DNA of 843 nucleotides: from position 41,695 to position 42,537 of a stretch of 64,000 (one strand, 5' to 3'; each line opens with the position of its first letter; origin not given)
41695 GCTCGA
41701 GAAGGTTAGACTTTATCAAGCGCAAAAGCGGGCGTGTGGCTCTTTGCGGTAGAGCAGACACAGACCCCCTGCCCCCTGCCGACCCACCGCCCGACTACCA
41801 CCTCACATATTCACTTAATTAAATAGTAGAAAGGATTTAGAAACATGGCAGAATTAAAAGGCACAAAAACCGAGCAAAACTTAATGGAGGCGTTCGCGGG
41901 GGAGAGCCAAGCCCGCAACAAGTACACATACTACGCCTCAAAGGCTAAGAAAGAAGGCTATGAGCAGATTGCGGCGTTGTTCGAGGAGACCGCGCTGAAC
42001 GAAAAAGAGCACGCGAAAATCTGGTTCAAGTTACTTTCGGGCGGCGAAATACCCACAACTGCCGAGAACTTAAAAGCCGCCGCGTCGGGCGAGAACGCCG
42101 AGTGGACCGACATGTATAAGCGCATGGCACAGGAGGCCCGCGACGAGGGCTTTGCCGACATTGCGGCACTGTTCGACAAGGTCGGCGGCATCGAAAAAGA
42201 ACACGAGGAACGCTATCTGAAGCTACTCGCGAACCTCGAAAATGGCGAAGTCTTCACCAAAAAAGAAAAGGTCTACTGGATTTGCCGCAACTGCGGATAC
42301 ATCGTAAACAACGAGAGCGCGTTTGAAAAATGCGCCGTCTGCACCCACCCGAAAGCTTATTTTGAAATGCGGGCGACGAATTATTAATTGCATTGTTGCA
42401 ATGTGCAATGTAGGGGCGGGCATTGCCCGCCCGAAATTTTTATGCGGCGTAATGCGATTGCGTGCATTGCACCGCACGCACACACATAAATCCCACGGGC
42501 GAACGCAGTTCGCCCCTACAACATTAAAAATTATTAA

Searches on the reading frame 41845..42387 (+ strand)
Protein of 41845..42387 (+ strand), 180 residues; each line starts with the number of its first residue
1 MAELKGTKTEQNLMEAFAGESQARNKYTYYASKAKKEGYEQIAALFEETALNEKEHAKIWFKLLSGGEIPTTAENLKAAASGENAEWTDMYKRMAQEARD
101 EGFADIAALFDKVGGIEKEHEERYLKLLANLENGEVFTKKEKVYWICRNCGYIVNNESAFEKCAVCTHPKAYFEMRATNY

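Call 14: search_protein_families(library=pfam, proteins=[window:41845-42387:+])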
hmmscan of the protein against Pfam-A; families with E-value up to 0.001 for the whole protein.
window:41845-42387:+ (180 aa): 3 families
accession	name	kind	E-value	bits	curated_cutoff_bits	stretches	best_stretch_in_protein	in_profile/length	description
PF02915.23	Rubrerythrin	-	1.5e-26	93.9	22.8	1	12-128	2-137/137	Rubrerythrin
PF21349.2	RUBY_RBDX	-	1.7e-11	43.8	26.5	1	145-174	1-30/30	Rubrerythrin, rubredoxin-like domain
PF00210.30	Ferritin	-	6.4e-06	26.6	24.5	1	12-131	3-139/142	Ferritin-like domain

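Call 17: find_encoding_contigs(protein=window:41845-42387:+, flank=3000, max_places=10)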
Protein window:41845-42387:+ (180 aa): 2 contigs read that carry it; 2 places shown.
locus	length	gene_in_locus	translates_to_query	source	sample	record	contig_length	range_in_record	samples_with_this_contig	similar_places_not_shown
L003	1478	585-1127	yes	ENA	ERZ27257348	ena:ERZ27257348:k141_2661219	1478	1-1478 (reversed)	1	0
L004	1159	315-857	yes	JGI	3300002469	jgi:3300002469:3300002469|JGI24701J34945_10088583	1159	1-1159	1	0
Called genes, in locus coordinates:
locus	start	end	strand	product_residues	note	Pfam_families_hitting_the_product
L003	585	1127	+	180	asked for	PF00210:Ferritin (faint), PF02915:Rubrerythrin, PF21349:RUBY_RBDX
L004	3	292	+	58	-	?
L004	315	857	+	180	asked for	PF00210:Ferritin (faint), PF02915:Rubrerythrin, PF21349:RUBY_RBDX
